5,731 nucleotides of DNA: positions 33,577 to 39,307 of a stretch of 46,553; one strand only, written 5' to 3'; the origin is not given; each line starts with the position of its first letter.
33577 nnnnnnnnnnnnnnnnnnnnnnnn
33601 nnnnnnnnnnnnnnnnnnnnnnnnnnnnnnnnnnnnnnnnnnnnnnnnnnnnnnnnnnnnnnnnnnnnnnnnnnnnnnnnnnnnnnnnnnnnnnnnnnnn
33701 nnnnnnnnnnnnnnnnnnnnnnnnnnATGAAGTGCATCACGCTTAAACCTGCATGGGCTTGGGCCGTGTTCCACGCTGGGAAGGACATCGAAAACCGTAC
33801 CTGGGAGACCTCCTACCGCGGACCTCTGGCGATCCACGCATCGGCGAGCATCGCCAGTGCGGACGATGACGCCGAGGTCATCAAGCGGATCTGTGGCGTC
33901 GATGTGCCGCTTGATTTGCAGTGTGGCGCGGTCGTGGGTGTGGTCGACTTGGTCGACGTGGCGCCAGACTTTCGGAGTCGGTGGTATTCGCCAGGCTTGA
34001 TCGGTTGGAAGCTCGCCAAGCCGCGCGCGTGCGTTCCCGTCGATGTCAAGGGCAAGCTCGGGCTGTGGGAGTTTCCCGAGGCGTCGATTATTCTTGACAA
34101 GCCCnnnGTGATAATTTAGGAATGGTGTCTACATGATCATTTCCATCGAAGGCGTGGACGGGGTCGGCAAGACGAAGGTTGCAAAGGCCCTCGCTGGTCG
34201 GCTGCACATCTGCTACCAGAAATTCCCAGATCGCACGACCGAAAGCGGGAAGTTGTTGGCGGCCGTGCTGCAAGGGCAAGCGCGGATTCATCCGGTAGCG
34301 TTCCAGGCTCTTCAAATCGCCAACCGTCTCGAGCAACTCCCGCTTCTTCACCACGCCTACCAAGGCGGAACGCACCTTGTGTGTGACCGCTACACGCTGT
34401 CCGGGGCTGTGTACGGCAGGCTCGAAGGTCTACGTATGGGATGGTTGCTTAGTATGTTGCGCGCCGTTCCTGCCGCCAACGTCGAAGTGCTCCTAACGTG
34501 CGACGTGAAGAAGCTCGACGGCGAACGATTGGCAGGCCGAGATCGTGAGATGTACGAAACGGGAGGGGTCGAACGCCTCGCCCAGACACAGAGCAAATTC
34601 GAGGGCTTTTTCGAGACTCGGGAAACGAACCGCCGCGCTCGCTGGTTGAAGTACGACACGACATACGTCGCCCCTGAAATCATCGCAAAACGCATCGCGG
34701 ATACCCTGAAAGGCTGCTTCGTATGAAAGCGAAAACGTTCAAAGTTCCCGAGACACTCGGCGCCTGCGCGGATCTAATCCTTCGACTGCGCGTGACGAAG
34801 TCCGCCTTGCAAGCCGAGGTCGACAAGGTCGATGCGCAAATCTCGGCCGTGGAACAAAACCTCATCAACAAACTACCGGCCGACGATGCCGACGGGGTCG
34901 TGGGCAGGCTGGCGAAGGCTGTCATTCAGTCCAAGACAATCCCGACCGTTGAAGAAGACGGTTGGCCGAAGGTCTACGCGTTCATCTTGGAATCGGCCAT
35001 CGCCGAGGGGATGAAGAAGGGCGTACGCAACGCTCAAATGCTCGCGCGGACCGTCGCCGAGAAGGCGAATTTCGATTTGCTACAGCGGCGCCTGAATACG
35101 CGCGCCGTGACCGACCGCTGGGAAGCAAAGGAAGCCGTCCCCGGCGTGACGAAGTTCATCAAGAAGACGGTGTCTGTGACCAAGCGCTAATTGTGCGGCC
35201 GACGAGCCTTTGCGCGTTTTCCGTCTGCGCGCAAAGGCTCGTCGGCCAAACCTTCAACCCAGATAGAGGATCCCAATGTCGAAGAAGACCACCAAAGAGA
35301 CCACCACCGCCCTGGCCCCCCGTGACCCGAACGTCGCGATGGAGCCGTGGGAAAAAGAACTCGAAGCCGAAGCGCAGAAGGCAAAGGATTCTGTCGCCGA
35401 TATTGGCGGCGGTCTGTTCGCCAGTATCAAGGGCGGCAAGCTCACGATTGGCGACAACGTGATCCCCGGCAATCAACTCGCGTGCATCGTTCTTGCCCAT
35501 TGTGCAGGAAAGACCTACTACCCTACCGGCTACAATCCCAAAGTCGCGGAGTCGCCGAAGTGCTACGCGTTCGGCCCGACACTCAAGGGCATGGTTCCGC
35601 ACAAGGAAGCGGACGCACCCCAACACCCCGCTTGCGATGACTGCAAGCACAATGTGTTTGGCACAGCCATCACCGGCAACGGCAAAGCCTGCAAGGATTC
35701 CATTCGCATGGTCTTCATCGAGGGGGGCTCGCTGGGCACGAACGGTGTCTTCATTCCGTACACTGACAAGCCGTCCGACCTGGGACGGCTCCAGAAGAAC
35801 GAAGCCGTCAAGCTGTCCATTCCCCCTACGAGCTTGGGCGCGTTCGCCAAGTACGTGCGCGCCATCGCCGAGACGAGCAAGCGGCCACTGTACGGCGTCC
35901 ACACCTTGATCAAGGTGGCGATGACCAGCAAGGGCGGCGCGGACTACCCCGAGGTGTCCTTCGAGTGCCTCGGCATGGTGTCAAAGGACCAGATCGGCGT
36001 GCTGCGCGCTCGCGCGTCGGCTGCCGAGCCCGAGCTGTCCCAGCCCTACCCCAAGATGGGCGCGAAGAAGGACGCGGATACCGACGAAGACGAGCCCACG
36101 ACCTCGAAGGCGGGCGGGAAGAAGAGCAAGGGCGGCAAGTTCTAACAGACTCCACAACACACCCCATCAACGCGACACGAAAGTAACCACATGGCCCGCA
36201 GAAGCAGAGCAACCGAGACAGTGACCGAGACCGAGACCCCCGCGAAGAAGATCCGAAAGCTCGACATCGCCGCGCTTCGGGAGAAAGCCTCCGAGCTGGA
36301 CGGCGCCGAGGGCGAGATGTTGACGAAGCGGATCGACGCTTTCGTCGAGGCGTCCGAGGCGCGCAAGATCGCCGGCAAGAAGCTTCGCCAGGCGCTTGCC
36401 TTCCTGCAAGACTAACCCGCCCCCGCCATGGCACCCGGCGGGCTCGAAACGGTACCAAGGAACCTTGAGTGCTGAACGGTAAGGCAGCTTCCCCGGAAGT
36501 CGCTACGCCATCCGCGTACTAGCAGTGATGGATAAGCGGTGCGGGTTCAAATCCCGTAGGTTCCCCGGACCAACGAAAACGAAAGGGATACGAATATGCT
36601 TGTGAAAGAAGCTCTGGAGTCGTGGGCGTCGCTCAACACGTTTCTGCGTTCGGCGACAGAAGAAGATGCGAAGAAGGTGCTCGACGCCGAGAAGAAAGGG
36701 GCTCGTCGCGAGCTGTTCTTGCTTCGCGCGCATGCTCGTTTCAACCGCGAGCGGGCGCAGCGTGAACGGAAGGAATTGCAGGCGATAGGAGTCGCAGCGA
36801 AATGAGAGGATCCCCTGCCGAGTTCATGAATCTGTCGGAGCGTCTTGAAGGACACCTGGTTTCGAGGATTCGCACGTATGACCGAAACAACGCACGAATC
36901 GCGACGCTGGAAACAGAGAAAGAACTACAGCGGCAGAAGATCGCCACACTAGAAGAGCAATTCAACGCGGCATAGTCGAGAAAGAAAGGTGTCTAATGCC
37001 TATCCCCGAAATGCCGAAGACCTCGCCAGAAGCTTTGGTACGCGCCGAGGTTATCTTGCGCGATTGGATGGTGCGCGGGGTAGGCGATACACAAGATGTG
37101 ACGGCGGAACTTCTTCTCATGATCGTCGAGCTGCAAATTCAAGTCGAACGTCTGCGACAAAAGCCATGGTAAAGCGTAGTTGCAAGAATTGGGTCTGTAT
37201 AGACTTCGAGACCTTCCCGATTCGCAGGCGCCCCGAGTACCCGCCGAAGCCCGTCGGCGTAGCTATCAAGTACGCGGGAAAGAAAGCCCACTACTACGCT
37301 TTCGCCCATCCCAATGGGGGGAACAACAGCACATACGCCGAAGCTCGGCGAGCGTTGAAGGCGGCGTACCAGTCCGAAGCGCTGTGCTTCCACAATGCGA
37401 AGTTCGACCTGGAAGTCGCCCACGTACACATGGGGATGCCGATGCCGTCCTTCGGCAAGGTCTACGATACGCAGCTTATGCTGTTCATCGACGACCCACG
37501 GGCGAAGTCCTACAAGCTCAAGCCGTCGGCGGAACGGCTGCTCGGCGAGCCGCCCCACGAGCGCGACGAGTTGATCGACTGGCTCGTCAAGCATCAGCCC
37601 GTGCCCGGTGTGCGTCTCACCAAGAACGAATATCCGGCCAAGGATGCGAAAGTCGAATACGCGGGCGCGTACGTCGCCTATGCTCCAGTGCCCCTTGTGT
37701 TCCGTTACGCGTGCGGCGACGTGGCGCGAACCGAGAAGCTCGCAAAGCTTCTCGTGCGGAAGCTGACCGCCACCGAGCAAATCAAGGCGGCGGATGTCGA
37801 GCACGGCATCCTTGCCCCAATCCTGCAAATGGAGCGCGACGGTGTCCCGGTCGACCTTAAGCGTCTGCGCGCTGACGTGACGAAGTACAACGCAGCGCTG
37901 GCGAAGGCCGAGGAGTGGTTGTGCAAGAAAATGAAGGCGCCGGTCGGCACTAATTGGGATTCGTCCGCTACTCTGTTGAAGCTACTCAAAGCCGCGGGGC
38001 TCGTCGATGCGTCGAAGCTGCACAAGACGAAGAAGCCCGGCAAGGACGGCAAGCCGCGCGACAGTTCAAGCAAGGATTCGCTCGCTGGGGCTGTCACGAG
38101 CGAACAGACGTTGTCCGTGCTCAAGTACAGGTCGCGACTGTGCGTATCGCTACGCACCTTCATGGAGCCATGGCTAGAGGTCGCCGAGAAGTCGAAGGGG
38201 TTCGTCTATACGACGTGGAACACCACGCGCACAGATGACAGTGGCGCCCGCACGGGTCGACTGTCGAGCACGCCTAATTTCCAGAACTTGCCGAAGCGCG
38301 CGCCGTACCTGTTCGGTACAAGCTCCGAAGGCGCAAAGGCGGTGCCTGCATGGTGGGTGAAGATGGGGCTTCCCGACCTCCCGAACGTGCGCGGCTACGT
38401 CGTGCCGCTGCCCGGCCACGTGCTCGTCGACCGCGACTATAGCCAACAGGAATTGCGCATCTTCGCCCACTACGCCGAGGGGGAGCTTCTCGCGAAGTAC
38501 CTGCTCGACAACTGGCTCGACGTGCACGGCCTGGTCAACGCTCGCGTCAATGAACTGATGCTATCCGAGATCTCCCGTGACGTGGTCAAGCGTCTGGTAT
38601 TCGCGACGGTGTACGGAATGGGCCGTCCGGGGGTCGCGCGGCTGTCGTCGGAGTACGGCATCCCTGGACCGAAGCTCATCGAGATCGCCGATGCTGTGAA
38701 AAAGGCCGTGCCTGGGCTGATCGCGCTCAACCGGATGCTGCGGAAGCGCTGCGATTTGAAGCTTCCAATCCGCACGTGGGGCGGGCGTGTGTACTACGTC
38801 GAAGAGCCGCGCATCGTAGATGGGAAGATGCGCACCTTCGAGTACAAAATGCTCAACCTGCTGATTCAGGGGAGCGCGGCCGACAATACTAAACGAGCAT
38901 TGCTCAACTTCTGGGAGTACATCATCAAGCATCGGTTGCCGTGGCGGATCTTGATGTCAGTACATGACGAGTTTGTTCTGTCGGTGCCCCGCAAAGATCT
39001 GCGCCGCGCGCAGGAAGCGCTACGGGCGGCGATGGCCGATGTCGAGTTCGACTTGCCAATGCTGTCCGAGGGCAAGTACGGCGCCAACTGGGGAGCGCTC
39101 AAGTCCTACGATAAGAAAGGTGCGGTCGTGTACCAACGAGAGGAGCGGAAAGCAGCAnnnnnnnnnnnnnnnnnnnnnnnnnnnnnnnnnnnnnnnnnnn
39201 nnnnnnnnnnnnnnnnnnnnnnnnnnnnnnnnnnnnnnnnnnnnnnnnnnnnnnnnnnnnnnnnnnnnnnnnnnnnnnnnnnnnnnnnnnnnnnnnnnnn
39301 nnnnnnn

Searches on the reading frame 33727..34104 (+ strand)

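Call 14: search_protein_families(library=phrogs, proteins=[window:33727-34104:+], max_evalue=0.01)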
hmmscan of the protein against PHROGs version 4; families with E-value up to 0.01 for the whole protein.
window:33727-34104:+ (126 aa): 1 family
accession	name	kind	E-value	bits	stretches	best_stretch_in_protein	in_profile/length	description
phrog_3193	-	unknown function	5.9e-38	131.9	1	1-118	85-208/269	-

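Call 54: search_protein_families(library=pfam, proteins=[window:33727-34104:+], max_evalue=0.01)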
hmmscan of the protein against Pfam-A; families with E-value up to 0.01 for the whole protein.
window:33727-34104:+ (126 aa): 0 families

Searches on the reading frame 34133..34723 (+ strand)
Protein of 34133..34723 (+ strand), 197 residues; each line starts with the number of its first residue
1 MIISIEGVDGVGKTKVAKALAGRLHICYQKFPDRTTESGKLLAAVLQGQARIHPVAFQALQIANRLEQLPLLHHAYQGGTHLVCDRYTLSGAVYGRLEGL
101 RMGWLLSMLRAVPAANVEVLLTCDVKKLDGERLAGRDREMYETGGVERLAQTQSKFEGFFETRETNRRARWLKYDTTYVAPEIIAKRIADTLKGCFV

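Call 11: search_protein_families(library=pfam, proteins=[window:34133-34723:+], max_evalue=0.01)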
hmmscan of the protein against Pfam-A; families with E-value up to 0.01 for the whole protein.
window:34133-34723:+ (197 aa): 3 families
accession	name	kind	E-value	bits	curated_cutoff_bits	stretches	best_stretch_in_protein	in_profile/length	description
PF02223.23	Thymidylate_kin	-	4.8e-18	65.9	27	1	5-140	1-141/185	Thymidylate kinase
PF13521.12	AAA_28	-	1.4e-07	32.4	27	1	3-137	2-133/164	AAA domain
PF01712.25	dNK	-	0.0071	16.6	27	0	3-69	1-68/203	Deoxynucleoside kinase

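Call 14: search_protein_families(library=phrogs, proteins=[window:34133-34723:+], max_evalue=0.01)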
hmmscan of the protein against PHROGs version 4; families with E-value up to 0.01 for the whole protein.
window:34133-34723:+ (197 aa): 2 families
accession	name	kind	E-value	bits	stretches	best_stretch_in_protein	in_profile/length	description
phrog_761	-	other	1.3e-16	62.2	1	1-188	20-207/362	thymidylate kinase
phrog_29048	-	unknown function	0.0077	17.3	0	98-154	53-107/127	-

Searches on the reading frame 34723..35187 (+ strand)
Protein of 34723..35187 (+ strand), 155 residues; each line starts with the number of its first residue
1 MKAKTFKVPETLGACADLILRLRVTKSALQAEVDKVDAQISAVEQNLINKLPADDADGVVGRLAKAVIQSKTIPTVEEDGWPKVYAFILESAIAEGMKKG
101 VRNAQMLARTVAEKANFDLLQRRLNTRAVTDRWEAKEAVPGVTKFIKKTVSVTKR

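Call 11: search_protein_families(library=pfam, proteins=[window:34723-35187:+], max_evalue=0.01)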
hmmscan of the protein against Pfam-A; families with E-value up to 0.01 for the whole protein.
window:34723-35187:+ (155 aa): 0 families

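Call 14: search_protein_families(library=phrogs, proteins=[window:34723-35187:+], max_evalue=0.01)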
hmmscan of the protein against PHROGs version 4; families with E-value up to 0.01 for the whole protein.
window:34723-35187:+ (155 aa): 1 family
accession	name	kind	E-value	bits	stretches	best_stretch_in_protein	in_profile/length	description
phrog_13900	-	head and packaging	1.1e-09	39.7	1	20-154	20-131/132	minor head protein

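Call 20: search_solved_structures(query=window:34723-35187:+, max_evalue=10)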
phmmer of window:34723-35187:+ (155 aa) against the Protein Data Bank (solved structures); distinct sequences matched with E-value up to 10: 1.
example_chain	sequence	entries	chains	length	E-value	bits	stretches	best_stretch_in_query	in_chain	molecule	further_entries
2m5o_A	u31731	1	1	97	0.87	13.1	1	52-88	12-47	NFU1 iron-sulfur cluster scaffold homolog, mitochondrial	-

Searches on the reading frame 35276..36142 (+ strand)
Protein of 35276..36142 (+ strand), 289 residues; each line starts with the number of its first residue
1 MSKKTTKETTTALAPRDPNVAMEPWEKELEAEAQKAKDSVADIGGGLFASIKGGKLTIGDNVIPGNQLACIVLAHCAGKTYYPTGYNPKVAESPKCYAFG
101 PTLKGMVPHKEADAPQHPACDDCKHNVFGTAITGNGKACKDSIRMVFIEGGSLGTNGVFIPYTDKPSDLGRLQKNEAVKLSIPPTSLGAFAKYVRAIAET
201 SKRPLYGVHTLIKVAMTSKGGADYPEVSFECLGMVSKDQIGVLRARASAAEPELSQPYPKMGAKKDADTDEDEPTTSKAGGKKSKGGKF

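Call 11: search_protein_families(library=pfam, proteins=[window:35276-36142:+], max_evalue=0.01)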
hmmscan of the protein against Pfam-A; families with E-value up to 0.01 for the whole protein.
window:35276-36142:+ (289 aa): 0 families

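Call 14: search_protein_families(library=phrogs, proteins=[window:35276-36142:+], max_evalue=0.01)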
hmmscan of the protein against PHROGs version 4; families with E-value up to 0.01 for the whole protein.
window:35276-36142:+ (289 aa): 2 families
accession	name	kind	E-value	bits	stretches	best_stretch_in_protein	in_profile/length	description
phrog_23155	-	unknown function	2e-12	48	2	67-148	68-139/255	-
phrog_27714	-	unknown function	8.2e-07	29.8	1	69-240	86-240/292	-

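Call 19: search_solved_structures(query=window:35276-36142:+, max_evalue=10)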
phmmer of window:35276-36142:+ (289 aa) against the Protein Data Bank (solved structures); distinct sequences matched with E-value up to 10: 0.

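Call 51: search_dna_similar(query=window:35276-36142:+, collection=phages, mode=protein, max_rows=20, max_evalue=0.001)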
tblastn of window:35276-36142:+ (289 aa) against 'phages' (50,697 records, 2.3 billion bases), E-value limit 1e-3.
Records with a match: 21; places in all: 21; records where one place covers at least 80% of the query: 0.
Best place of each record, by identity: <60% 21.
By first word of the organism name: Pseudomonas 6; Acinetobacter 4; Rhizobium 4; Stenotrophomonas 2; Xanthomonas 2; Caudoviricetes 1; Pseudoxanthomonas 1; Bacteriophage 1.
By host as written in the record: - 7; Stenotrophomonas maltophilia D1585 2; Rhizobium phaseoli N831 2; Pseudomonas aeruginosa 2; Pseudoxanthomonas kaohsiungensis 1; Acinetobacter baumannii H4 1; Xanthomonas campestris pv. pelargonii 1; Acinetobacter calcoaceticus ATCC23055 1; and 4 more.
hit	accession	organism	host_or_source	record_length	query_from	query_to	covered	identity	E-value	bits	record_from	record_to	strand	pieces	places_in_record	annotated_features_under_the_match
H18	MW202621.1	Caudoviricetes sp.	Manatee Spring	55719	46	258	74%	32.9%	3e-29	122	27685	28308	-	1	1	none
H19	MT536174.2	Stenotrophomonas phage vB_SmaS-AXL_3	Stenotrophomonas maltophilia D1585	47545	41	258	75%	29.6%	7e-21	98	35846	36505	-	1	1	hypothetical protein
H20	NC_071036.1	Stenotrophomonas phage vB_SmaS-AXL_3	Stenotrophomonas maltophilia D1585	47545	41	258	75%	29.6%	7e-21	98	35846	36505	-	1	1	hypothetical protein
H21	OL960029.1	Pseudoxanthomonas phage PW916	Pseudoxanthomonas kaohsiungensis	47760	41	258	75%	28.2%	2e-20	97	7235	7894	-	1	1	none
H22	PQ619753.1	Acinetobacter phage HHU4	Acinetobacter baumannii H4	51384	43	266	78%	26.5%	1e-7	59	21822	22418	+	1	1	hypothetical protein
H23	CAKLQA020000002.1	Acinetobacter phage MD-2021a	not known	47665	43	266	78%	26.5%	2e-7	58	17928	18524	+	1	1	Uncharacterised protein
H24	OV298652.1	Acinetobacter phage MD-2021a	not known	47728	43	266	78%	26.5%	2e-7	58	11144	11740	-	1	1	Uncharacterised protein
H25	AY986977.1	Xanthomonas phage Xp15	-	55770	50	261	73%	26.8%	8e-9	62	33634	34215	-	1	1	hypothetical protein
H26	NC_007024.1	Xanthomonas phage Xp15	Xanthomonas campestris pv. pelargonii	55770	50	261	73%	26.8%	8e-9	62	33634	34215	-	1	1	hypothetical protein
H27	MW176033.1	Acinetobacter phage Effie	Acinetobacter calcoaceticus ATCC23055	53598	43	238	68%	25.6%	4e-6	54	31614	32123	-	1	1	400: hypothetical protein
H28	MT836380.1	Bacteriophage sp.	human fecal samples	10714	68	268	70%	24.2%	7e-5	50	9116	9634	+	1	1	record has no annotation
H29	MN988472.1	Rhizobium phage RHph_TM3_14A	Rhizobium etli T3_14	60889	67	245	62%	23.6%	3e-4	48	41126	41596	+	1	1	hypothetical protein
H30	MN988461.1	Rhizobium phage RHph_TM27A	Rhizobium phaseoli N831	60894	67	245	62%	23.6%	3e-4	48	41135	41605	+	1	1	hypothetical protein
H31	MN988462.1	Rhizobium phage RHph_TM27B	Rhizobium phaseoli N831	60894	67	245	62%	23.6%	3e-4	48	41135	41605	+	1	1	hypothetical protein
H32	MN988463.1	Rhizobium phage RHph_TM29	Rhizobium phaseoli N931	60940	67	245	62%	23.6%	3e-4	48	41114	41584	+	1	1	hypothetical protein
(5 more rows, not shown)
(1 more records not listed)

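Call 67: search_solved_structures(query=A3, max_evalue=10)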
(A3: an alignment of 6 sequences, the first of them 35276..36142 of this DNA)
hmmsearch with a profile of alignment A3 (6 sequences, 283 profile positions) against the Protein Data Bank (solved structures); distinct sequences matched with E-value up to 10: 2.
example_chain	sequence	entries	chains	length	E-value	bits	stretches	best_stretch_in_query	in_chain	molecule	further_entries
2ctd_A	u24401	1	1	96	0.47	12.7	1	83-130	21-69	Zinc finger protein 512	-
2wrt_A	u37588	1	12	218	0.55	12.4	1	138-196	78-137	GLUTATHIONE S-TRANSFERASE CLASS-MU 26 KDA ISOZYME 51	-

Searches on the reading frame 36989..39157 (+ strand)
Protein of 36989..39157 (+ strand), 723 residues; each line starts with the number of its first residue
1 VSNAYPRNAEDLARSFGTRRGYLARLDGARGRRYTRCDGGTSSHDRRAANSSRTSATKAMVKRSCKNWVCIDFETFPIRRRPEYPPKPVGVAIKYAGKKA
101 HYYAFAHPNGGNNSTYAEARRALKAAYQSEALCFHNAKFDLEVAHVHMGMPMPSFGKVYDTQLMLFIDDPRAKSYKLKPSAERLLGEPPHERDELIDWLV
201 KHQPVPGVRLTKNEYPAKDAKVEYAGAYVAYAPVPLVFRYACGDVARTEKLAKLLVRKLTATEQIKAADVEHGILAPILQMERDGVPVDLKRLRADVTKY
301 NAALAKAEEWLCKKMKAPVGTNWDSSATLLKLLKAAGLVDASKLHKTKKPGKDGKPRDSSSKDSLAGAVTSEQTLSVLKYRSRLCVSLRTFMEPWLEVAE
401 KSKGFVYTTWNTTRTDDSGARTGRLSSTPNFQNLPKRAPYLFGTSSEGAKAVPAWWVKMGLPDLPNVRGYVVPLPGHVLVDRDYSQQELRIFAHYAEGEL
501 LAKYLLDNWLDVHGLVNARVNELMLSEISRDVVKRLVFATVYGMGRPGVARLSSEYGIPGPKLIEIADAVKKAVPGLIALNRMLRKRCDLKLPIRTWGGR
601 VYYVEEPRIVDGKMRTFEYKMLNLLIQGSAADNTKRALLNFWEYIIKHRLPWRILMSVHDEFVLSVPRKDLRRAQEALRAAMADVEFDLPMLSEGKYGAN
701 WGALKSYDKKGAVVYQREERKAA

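Call 11: search_protein_families(library=pfam, proteins=[window:36989-39157:+], max_evalue=0.01)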
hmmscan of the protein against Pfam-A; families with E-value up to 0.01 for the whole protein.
window:36989-39157:+ (723 aa): 1 family
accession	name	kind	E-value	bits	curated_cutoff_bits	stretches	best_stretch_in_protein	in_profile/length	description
PF00476.26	DNA_pol_A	-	2e-47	162.4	34.3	1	300-702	7-380/381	DNA polymerase family A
